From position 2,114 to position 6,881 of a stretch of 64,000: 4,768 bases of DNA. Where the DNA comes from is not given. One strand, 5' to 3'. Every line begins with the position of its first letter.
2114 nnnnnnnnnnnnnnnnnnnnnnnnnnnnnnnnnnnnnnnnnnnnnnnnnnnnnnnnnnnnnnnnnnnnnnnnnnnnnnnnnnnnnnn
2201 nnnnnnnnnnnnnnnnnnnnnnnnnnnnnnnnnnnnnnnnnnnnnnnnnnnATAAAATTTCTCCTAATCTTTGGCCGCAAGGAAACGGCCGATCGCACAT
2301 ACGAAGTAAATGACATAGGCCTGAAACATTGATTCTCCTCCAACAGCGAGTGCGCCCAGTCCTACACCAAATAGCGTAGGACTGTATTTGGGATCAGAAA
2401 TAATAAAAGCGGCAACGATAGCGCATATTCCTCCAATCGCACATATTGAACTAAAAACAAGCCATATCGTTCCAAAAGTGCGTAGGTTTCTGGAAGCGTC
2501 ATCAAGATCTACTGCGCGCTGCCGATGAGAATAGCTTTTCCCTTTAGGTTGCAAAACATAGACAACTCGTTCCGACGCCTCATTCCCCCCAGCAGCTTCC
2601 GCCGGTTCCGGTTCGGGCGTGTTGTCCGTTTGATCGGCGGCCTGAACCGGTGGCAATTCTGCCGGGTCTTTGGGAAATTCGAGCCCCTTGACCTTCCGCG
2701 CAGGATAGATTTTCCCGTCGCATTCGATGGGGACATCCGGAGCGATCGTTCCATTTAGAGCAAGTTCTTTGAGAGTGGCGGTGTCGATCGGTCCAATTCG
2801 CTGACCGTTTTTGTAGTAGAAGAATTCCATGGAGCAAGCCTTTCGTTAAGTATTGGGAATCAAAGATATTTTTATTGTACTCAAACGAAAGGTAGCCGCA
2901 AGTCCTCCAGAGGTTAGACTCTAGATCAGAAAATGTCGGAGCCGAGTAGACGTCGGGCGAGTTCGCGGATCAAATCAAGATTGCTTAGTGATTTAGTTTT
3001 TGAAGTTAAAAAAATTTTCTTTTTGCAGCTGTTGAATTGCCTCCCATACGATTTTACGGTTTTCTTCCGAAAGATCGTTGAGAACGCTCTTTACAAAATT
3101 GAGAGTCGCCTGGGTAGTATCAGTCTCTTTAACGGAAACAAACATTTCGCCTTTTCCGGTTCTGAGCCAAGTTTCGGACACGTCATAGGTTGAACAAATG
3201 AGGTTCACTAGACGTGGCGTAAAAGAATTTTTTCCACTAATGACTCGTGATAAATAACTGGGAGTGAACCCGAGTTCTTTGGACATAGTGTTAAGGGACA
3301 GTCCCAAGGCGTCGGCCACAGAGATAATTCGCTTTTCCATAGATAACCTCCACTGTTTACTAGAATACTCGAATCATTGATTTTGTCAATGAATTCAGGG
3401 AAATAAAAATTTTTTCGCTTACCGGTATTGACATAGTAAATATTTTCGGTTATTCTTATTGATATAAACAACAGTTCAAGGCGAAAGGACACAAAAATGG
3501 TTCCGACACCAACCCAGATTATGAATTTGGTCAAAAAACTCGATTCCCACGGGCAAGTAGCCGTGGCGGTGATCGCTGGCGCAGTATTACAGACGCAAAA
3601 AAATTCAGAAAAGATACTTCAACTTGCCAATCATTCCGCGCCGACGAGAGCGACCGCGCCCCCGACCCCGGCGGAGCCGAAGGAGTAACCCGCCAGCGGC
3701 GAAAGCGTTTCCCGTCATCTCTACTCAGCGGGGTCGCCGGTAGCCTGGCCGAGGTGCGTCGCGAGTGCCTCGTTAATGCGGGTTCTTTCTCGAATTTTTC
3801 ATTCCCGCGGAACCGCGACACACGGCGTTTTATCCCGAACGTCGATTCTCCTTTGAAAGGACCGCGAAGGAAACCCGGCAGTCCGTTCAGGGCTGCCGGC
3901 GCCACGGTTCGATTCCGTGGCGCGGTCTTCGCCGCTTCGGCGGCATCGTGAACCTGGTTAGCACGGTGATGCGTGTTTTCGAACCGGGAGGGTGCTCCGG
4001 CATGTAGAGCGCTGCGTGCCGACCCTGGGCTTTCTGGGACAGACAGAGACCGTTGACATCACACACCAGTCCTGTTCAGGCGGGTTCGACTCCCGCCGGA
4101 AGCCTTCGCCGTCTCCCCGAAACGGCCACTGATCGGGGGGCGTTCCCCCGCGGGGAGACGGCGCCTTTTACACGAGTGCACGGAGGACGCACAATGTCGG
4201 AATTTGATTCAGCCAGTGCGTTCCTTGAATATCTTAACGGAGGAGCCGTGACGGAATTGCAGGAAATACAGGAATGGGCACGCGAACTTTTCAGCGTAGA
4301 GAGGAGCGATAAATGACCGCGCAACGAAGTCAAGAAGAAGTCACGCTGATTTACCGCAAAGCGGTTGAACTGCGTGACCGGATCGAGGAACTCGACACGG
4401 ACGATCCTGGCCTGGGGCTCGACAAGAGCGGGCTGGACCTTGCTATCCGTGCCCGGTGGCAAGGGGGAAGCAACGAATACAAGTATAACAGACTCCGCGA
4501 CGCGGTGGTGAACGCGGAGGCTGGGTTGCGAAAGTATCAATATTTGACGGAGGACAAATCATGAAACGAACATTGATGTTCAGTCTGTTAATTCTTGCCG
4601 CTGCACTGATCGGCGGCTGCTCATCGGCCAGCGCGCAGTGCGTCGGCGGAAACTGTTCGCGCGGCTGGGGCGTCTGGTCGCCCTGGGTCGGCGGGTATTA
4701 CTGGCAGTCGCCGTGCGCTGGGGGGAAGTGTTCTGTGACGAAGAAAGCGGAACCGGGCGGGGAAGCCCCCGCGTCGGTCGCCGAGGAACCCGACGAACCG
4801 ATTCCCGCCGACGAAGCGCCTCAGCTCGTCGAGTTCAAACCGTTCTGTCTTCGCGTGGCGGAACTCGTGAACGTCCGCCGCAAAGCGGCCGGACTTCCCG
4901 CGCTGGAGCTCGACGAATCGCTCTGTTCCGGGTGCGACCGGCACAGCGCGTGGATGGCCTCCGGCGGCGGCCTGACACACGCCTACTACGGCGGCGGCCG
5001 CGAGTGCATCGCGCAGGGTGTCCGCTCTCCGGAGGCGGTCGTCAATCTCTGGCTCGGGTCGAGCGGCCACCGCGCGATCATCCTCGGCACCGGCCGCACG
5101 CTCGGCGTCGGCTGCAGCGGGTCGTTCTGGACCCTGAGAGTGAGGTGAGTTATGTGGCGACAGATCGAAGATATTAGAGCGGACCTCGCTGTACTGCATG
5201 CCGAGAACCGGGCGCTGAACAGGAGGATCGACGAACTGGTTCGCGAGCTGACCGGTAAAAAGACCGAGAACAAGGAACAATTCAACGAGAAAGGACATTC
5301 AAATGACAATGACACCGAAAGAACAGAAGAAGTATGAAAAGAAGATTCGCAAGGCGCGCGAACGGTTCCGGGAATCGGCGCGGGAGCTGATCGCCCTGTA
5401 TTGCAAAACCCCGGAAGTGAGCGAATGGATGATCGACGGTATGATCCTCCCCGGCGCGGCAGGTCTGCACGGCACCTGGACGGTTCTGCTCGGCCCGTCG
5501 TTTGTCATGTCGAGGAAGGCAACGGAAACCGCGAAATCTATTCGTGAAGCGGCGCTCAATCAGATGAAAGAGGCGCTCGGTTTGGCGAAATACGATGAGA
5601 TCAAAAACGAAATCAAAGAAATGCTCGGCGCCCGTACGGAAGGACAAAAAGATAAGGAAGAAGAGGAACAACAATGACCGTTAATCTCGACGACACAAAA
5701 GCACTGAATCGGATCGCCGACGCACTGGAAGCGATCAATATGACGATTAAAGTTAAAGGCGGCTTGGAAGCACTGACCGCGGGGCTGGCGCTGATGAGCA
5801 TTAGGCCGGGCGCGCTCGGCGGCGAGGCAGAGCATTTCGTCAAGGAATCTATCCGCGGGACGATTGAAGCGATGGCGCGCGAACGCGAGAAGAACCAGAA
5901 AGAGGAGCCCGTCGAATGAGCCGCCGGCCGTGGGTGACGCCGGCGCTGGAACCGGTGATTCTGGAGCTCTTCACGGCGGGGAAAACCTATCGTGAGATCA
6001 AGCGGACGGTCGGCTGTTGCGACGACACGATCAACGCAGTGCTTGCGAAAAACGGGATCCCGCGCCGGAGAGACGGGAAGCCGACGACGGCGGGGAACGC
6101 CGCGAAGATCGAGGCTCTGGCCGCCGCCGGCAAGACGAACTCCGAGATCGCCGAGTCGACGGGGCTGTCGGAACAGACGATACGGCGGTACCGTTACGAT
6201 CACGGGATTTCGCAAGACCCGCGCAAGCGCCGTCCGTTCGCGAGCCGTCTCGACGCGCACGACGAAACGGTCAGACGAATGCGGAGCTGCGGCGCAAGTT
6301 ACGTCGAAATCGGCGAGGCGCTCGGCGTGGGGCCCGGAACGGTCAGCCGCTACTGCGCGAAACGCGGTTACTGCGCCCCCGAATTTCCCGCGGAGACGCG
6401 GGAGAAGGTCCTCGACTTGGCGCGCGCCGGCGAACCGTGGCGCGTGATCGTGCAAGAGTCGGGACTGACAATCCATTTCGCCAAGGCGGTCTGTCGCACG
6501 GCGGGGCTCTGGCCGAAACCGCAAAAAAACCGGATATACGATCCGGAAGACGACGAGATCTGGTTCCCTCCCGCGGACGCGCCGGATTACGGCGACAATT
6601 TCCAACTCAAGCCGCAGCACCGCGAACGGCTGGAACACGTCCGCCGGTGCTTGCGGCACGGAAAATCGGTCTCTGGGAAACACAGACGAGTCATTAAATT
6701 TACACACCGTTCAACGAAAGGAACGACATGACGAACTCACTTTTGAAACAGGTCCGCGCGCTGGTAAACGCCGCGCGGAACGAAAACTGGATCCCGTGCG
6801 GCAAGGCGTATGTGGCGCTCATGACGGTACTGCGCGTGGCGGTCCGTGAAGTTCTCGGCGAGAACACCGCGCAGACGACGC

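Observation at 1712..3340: Repressor-linked two-gene cassette (GYF-domain membrane protein plus helical protein with an Rx4H motif) sitting where lambda carries rexAB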

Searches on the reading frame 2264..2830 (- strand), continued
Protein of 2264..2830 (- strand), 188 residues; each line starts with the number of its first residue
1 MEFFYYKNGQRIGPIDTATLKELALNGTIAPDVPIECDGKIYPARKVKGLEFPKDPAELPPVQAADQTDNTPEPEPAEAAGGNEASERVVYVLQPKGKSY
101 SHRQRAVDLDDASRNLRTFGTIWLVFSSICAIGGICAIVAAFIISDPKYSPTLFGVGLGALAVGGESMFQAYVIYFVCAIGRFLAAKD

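Call 96: find_encoding_contigs(protein=P0018, flank=4000)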
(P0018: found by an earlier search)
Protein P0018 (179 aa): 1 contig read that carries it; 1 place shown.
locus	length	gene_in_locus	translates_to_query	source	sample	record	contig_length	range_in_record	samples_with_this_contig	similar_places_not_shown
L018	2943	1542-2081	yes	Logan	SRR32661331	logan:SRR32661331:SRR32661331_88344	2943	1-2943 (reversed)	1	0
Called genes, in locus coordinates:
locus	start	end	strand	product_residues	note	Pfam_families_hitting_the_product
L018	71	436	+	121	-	PF10711:DUF2513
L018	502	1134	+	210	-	-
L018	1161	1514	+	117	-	-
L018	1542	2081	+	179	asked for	-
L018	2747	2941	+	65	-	?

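Call 97: find_encoding_contigs(protein=P0016, flank=4000)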
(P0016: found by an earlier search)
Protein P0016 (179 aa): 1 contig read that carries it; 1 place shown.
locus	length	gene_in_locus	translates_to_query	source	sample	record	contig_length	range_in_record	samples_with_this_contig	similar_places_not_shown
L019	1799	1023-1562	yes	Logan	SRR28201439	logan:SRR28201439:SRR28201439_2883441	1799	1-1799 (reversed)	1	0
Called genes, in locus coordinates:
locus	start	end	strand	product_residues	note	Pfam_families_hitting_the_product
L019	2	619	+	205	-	?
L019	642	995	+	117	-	-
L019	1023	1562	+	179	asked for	-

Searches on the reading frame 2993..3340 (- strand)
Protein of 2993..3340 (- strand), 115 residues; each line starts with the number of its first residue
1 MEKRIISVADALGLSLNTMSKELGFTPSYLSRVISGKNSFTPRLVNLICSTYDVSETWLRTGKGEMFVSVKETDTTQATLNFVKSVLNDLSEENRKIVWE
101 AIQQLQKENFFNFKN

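Call 4: search_protein_families(library=pfam, proteins=[window:2993-3340:-], max_evalue=1)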
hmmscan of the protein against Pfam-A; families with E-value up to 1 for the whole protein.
window:2993-3340:- (115 aa): 4 families
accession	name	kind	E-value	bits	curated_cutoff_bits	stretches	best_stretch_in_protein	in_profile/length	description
PF01381.28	HTH_3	-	1.4e-08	35.1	23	1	11-59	7-55/55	Helix-turn-helix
PF13560.12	HTH_31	-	1.4e-06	28.9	27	1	11-57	12-59/64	Helix-turn-helix domain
PF12844.13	HTH_19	-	1.1e-05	25.7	30.2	1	12-65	11-64/64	Helix-turn-helix domain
PF04552.19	Sigma54_DBD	-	0.087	13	22.8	1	14-46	50-82/160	Sigma-54, DNA binding domain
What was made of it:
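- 2993..3340 (-): XRE/HTH_3 repressor of 115 aa with no peptidase domain. Pfam HTH_3 E=1.4e-8 (call 4).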

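Call 5: search_protein_families(library=padloc, proteins=[window:2993-3340:-], max_evalue=1)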
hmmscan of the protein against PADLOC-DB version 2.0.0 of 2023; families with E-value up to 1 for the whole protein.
window:2993-3340:- (115 aa): 3 families
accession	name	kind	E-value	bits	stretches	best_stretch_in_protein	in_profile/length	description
PDLC02926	HTH_VI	-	3.2e-05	22.1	1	13-59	14-60/92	-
PDLC03943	RmrA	-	0.0058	13.7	1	13-61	15-63/370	-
PDLC03953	RmrA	-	0.027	11.7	1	3-86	8-82/373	-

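Call 6: search_protein_families(library=phrogs, proteins=[window:2993-3340:-], max_evalue=1)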
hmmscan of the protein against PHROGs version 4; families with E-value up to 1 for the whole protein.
window:2993-3340:- (115 aa): 14 families
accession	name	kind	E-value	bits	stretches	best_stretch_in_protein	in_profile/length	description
phrog_8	-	transcription regulation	5.7e-13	50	1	10-93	167-241/346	transcriptional regulator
phrog_2967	-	transcription regulation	1.2e-10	42.4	1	3-108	13-109/225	transcriptional regulator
phrog_9710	-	unknown function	2.6e-07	31.6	1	16-75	30-91/95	-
phrog_4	-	transcription regulation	3.3e-07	30.6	1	3-79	139-205/400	transcriptional repressor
phrog_5736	-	transcription regulation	1.4e-06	29.4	1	3-100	9-109/133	transcriptional regulator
phrog_2439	-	transcription regulation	5.2e-05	23.3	1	4-63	11-70/367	transcriptional regulator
phrog_11423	-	unknown function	5.8e-05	23.8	1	3-73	12-82/176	-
phrog_2328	-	transcription regulation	6.6e-05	23.7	1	3-65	18-80/128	transcriptional repressor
phrog_3037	-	transcription regulation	0.00025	21.9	1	4-102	30-123/189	transcriptional repressor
phrog_35185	-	unknown function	0.053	14.7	1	44-86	27-72/102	-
phrog_1381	-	moron, auxiliary metabolic gene and host takeover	0.072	13.4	1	9-60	22-74/264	plasmid antitoxin with HTH domain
phrog_3642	-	DNA, RNA and nucleotide metabolism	0.079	13.9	1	21-53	29-61/79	HTH DNA binding protein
phrog_15580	-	unknown function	0.21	12.8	1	65-89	4-28/50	-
phrog_147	-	transcription regulation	0.26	12.7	0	1-63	5-70/100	transcriptional regulator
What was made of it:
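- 2993..3340 (-): PHROG transcriptional regulator/repressor families to E=5.7e-13 (call 6).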

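Call 86: search_protein_families(library=ncbifam, proteins=[window:2993-3340:-], max_evalue=0.1)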
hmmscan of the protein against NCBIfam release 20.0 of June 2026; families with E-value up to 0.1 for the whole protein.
window:2993-3340:- (115 aa): 6 families
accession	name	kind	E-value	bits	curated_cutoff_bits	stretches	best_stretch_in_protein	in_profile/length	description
TIGR02147.1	Fsuc_second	paralog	0.00069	19.1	50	1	14-56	28-71/272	TIGR02147 family protein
TIGR02607.1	antidote_HigA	equivalog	0.0017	18.1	47.7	1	10-47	17-54/81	HigA family addiction module antitoxin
NF041677.1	trans_regClgR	equivalog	0.045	13.8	170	1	15-78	23-86/113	transcriptional regulator ClgR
TIGR04111.1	BcepMu_gp16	hypoth_equivalog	0.046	13.7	34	0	11-38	11-38/55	phage-associated protein, BcepMu gp16 family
TIGR00673.1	cynS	equivalog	0.049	13.6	113.3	0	3-57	11-65/150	cyanase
TIGR01929.1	menB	equivalog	0.081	12.5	342.7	1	21-91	140-204/259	1,4-dihydroxy-2-naphthoyl-CoA synthase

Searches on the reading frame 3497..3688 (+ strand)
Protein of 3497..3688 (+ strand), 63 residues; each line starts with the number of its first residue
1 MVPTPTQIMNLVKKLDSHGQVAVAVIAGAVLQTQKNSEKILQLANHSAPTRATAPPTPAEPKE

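Call 86: search_protein_families(library=ncbifam, proteins=[window:3497-3688:+], max_evalue=0.1)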
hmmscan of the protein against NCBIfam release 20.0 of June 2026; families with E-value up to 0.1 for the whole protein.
window:3497-3688:+ (63 aa): 1 family
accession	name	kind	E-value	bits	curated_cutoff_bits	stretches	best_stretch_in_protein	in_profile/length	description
NF007880.0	PRK10586.1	equivalog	0.033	13.1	429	1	7-53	75-121/362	oxidoreductase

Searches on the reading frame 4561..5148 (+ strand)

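Call 10: search_protein_families(library=pfam, proteins=[window:4561-5148:+], max_evalue=0.001)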
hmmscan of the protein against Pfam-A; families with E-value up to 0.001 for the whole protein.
window:4561-5148:+ (195 aa): 1 family
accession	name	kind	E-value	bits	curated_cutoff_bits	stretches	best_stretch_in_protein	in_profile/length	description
PF00188.32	CAP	-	2.1e-09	38.7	21.1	1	101-187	2-104/117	Cysteine-rich secretory protein family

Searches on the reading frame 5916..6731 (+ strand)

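Call 10: search_protein_families(library=pfam, proteins=[window:5916-6731:+], max_evalue=0.001)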
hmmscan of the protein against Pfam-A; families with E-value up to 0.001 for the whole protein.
window:5916-6731:+ (271 aa): 17 families
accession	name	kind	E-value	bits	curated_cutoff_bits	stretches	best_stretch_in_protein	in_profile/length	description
PF13384.12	HTH_23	-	2.5e-11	43.4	24.6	0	68-93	13-38/50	Homeodomain-like domain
PF13936.12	HTH_38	-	1.2e-08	35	27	0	118-147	12-41/44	Helix-turn-helix domain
PF00196.25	GerE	-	1.4e-08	34.6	23.5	1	68-93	13-38/57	Bacterial regulatory proteins, luxR family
PF13551.12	HTH_29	-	1.5e-08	35.1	28.1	1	64-117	3-63/64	Winged helix-turn helix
PF13518.12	HTH_28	-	8e-08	32.7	25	0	118-149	5-35/52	Helix-turn-helix domain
PF13412.12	HTH_24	-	3e-07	30.4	21.9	0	71-92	16-37/48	Winged helix-turn-helix DNA-binding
PF08281.18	Sigma70_r4_2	-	9.8e-07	28.8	25.7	0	72-92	26-46/54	Sigma-70, region 4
PF13560.12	HTH_31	-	1.5e-06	28.8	27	0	119-153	6-42/64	Helix-turn-helix domain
PF04545.22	Sigma70_r4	-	5.2e-06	26.3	24.1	0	125-145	19-39/50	Sigma-70, region 4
PF02796.21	HTH_7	-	1.2e-05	25.7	23.8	0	62-92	11-41/45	Helix-turn-helix domain of resolvase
PF13404.12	HTH_AsnC-type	-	1.7e-05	25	27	0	74-91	19-36/42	AsnC-type helix-turn-helix domain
PF01381.28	HTH_3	-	2.7e-05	24.5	23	0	67-92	4-29/55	Helix-turn-helix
PF12728.13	HTH_17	-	4.8e-05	24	27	0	74-99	3-29/51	Helix-turn-helix domain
PF01527.26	HTH_Tnp_1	-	0.00041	20.9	24.1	0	64-124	12-72/75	Transposase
PF20432.4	Xre-like-HTH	-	0.00083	20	25.8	0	65-93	15-44/63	Antitoxin Xre-like helix-turn-helix domain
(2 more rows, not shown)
